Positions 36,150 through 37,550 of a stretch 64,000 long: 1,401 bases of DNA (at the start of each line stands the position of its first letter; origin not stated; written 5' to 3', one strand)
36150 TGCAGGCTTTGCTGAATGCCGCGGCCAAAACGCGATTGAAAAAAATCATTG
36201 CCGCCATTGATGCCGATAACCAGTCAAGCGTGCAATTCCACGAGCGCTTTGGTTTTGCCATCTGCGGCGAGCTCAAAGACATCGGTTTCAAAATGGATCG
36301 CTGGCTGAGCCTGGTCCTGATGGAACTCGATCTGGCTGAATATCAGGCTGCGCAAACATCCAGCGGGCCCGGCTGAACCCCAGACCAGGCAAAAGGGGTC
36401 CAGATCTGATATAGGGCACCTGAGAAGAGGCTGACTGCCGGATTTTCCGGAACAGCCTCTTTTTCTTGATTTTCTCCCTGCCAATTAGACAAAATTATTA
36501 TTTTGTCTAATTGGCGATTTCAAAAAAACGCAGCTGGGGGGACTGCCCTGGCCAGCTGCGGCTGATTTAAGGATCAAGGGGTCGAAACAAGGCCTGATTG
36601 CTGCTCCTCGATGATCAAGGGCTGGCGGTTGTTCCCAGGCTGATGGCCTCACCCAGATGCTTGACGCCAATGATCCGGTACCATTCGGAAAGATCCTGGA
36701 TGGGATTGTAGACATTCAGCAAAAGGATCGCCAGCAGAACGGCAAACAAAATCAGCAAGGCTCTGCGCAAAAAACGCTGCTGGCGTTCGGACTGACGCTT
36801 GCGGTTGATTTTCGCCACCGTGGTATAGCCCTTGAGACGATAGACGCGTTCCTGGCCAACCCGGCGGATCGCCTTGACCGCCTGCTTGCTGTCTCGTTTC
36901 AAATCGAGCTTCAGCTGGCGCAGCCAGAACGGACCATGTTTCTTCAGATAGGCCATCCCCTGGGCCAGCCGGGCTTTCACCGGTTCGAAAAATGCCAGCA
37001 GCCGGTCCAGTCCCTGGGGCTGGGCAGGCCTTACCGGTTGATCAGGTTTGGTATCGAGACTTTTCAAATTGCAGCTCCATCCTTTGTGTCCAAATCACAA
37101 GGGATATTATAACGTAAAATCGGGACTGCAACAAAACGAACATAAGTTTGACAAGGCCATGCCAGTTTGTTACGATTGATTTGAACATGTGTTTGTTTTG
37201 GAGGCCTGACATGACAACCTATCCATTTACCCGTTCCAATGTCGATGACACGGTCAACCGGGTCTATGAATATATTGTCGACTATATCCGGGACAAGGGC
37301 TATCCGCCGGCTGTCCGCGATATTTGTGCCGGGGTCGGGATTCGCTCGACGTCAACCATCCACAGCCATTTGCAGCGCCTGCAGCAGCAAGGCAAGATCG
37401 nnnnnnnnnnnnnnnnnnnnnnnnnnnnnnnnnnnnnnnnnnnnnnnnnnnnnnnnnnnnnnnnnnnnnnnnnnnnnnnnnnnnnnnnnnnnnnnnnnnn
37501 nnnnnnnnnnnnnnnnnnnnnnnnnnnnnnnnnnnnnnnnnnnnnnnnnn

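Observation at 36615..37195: Unannotatable single-pass membrane protein divergent from lexA across an intergenic region with two SOS boxes: candidate SOS cell-division inhibitor without LysM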

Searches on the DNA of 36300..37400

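Call 56: search_rna_families(source=window, start=36300, end=37400, threshold=evalue, max_evalue=1)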
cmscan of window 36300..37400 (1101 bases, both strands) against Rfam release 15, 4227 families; matches with E-value up to 1: 1.
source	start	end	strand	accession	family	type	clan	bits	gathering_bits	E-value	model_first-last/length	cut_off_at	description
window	36582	36649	-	RF02202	UCA1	Gene; lncRNA;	-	15.3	80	0.65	1-75/75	no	Urothelial cancer associated 1 conserved region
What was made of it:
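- Tried and rejected: Rfam on 36300-37400 gave only a chance lncRNA hit (call 56).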
